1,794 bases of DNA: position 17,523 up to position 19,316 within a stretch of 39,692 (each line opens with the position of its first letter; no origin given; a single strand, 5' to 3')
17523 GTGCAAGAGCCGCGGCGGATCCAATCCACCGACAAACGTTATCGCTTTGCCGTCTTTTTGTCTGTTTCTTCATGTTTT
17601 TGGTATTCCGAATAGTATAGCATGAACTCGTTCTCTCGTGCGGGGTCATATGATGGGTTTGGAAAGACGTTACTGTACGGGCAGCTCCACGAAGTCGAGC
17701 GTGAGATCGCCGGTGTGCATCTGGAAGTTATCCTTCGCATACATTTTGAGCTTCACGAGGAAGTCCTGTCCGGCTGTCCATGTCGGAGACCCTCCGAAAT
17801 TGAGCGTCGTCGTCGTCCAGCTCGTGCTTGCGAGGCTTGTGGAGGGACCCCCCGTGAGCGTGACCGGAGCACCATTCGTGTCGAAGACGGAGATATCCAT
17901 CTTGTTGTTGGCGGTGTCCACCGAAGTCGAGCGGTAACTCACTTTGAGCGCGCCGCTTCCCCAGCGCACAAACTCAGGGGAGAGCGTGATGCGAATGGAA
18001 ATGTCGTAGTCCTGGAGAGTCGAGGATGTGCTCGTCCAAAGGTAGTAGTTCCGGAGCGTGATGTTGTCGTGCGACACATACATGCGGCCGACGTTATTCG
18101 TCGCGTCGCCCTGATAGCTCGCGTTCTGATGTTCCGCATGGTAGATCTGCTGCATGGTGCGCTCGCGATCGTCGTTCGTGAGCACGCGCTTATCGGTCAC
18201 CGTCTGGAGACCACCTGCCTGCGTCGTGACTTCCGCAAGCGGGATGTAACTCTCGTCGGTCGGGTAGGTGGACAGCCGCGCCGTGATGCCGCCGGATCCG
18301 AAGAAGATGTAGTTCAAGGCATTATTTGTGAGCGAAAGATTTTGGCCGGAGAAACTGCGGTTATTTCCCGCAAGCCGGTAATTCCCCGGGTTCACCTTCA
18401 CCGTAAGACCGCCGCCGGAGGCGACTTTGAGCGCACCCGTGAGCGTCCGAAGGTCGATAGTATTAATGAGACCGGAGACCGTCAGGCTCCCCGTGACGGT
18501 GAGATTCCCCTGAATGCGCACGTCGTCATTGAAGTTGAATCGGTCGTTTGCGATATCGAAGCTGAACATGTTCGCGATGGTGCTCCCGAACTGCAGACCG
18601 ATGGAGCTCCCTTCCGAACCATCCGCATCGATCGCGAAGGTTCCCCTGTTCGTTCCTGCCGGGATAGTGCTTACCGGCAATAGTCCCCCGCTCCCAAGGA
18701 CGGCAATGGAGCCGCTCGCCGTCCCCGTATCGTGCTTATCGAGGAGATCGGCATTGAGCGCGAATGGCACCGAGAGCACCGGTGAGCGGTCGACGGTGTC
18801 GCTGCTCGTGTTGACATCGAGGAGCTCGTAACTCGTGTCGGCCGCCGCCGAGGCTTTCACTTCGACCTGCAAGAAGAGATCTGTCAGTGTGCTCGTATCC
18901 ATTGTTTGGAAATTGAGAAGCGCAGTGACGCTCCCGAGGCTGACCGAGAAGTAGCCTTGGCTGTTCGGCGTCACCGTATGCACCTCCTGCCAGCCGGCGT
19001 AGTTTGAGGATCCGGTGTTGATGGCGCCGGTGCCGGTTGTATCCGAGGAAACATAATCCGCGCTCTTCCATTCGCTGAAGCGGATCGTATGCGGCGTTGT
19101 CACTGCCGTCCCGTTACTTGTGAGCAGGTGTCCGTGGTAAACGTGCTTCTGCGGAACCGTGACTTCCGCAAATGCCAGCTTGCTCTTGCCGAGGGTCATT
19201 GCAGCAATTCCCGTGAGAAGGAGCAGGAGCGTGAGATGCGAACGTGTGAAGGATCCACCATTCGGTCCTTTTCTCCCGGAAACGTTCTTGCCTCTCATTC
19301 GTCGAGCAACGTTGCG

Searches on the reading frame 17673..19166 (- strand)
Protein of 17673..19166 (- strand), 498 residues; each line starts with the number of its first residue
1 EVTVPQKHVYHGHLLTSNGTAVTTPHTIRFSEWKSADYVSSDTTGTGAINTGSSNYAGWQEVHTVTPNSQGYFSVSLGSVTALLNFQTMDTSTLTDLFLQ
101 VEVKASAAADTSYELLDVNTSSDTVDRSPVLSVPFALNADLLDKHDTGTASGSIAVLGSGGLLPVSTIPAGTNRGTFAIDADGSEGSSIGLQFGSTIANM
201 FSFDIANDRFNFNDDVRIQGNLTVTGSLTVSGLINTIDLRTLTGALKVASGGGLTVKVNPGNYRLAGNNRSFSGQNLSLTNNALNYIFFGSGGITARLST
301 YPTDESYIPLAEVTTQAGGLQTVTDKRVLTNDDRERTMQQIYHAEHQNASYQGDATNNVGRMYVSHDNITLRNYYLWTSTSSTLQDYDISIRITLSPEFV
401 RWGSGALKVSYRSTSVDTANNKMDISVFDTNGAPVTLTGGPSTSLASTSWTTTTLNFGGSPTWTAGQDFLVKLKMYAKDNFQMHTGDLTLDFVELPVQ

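Call 78: predict_structure(alignment_id=A6)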
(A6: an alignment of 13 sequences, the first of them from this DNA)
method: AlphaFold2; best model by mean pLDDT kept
length: 498 residues; sequences in the alignment: 13
mean_pLDDT: 63.9   pTM: 0.38
mean pLDDT of the five models: 63.9, 63.8, 63.4, 60.0, 57.0
residues with pLDDT >= 90: 113; 70-90: 131; 50-70: 53; < 50: 201
segments of 3 or more residues with pLDDT < 50: 1-5, 132-183, 185-201, 208-270, 274-331
pLDDT, mean of each block of 10 residues (from residue 1): 53 81 92 87 91 90 92 83 73 75 90 74 67 34 31 25 33 35 45 39 48 40 33 28 31 39 45 46 36 28 31 31 34 71 71 57 73 83 88 87 91 95 96 93 94 92 89 93 93 74
secondary structure, 60 per line:
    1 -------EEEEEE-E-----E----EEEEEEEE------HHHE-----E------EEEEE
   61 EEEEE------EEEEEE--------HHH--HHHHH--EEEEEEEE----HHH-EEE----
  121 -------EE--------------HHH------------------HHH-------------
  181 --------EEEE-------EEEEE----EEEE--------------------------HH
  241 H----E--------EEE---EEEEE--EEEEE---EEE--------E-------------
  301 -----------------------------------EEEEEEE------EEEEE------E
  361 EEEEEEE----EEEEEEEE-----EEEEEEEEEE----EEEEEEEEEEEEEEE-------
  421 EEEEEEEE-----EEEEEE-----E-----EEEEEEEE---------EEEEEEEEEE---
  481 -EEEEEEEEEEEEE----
elements in order: E8-13 E26-33 E56-65 E72-77 H91-95 E98-105 E114-116 E189-192 E200-204 E209-212 E255-257 E261-265 E268-272 E276-278 E336-342 E349-353 E360-367 E372-379 E385-394 E399-413 E421-428 E434-439 E451-458 E468-477 E482-494

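Call 82: fold_search(model_id=the predicted structure, library=pdb)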
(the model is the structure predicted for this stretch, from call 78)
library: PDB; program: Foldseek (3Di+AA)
matches with E <= 10: 967; with E <= 0.001: 20
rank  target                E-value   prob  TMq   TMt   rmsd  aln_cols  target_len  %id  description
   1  2xom_A                5.8e-05  1.00  0.17  0.50   8.2       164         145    8  Atomic resolution structure of TmCBM61 in complex with beta-1,4- galactotriose (released 2010-09-08)
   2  8qpg_TA               6.4e-05  1.00  0.21  0.24  16.1       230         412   12  Turret of Haloferax tailed virus 1 (released 2024-10-09)
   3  2xon_L                1.1e-04  1.00  0.18  0.53   5.8       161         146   10  Structure of TmCBM61 in complex with beta-1,4-galactotriose at 1.4 A resolution (released 2010-09-08)
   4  8iqe_C                1.5e-04  1.00  0.22  0.19   4.6       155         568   10  Crystal structure of tetrameric K2-2 TSP (released 2024-02-21)
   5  8iqe_A                1.5e-04  1.00  0.22  0.19   5.0       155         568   12  Crystal structure of tetrameric K2-2 TSP (released 2024-02-21)
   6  8iq9_B                2.2e-04  1.00  0.21  0.19   4.5       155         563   10  Crystal structure of trimeric K2-2 TSP in complex with tetrasaccharide and octasaccharide (released 2024-02-21)
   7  8iqe_B                2.4e-04  1.00  0.21  0.20   5.1       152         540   10  Crystal structure of tetrameric K2-2 TSP (released 2024-02-21)
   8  5w6h_A                2.4e-04  1.00  0.19  0.14   5.5       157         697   10  Crystal structure of Bacteriophage CBA120 tailspike protein 4 enzymatically active domain (TSP4dN, orf213) (released 2018-10-24)
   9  8iqe_D                3.1e-04  1.00  0.21  0.20   4.9       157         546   11  Crystal structure of tetrameric K2-2 TSP (released 2024-02-21)
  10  8iq9_A                4.3e-04  1.00  0.21  0.19   4.9       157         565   10  Crystal structure of trimeric K2-2 TSP in complex with tetrasaccharide and octasaccharide (released 2024-02-21)
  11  1v0a                  4.5e-04  1.00  0.18  0.45   6.4       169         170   11  Family 11 Carbohydrate-Binding Module of cellulosomal cellulase Lic26A-Cel5E of Clostridium thermocellum (released 2005-01-12)
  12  4bq3_C                4.5e-04  1.00  0.18  0.13   9.4       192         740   10  Structural analysis of an exo-beta-agarase (released 2013-08-14)
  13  6zps_AAA              5.0e-04  1.00  0.19  0.16   5.9       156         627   10  Structure of Unliganded MgGH51 a-L-Arabinofuranosidase Crystal Type 3 Collected at 2.75 A (released 2020-11-11)
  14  7xyc_A                6.3e-04  1.00  0.22  0.20   4.1       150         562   11  CryoEM structure of Klebsiella phage Kp7 type II tail fiber gp52 in vitro (released 2023-06-07)
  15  3fha_A                7.4e-04  1.00  0.18  0.15   5.8       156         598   12  Structure of endo-beta-N-acetylglucosaminidase A (released 2009-04-28)
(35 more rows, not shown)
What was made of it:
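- On ToxR/CadC family proper: The outside part is fibre-like with a CBM-type end domain (calls 78, 82).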

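Call 94: fold_search(model_id=the predicted structure, library=viral)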
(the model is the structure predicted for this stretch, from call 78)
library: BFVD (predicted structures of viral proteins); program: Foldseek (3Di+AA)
matches with E <= 10: 800; with E <= 0.001: 78
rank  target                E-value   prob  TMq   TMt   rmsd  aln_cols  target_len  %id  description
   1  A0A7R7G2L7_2          2.1e-06  1.00  0.21  0.10  37.5       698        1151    9  (no name in the UniProt tables at hand)
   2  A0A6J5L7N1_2          2.6e-06  1.00  0.22  0.13  36.9       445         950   14  Uncharacterized protein [uncultured Caudovirales phage]
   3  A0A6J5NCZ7            3.2e-06  1.00  0.19  0.16  24.0       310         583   14  Uncharacterized protein [uncultured Caudovirales phage]
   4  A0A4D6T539            4.0e-06  1.00  0.21  0.34   5.4       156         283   10  Tail fiber family protein [Klebsiella phage vB_KpnP_FZ12]
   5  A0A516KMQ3            4.5e-06  1.00  0.21  0.20   5.2       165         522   13  Putative pectate lyase protein [Bacillus phage vB_BmeM-Goe8]
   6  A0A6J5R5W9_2          7.2e-06  1.00  0.19  0.12  20.8       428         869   10  Uncharacterized protein [uncultured Caudovirales phage]
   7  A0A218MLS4            1.1e-05  0.77  0.13  0.07  64.9       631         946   12  Uncharacterized protein [uncultured virus]
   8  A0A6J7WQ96            1.4e-05  0.98  0.17  0.12  29.8       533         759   12  CBM-cenC domain-containing protein [uncultured Caudovirales phage]
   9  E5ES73                1.5e-05  0.90  0.15  0.06  56.4       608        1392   10  (no name in the UniProt tables at hand)
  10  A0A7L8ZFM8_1          1.7e-05  0.99  0.18  0.10  35.6       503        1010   12  (no name in the UniProt tables at hand)
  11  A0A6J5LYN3            1.9e-05  0.66  0.13  0.07  43.9       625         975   12  Uncharacterized protein [uncultured Caudovirales phage]
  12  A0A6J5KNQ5            2.0e-05  0.91  0.11  0.09  29.1       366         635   14  Collagen triple helix repeat [uncultured Caudovirales phage]
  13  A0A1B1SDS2            2.5e-05  1.00  0.21  0.11   5.2       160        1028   10  (no name in the UniProt tables at hand)
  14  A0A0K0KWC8            3.5e-05  0.98  0.18  0.10  59.6       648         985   10  Uncharacterized protein [Prochlorococcus phage P-TIM68]
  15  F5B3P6                3.9e-05  1.00  0.18  0.34  18.7       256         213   10  (no name in the UniProt tables at hand)
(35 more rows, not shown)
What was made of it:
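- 17673..18164 (-): C-terminal jelly-roll domain, aa 863-1026, resembling carbohydrate-binding modules and the distal domains of phage tailspikes and tail fibres. calls 78, 82, 94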
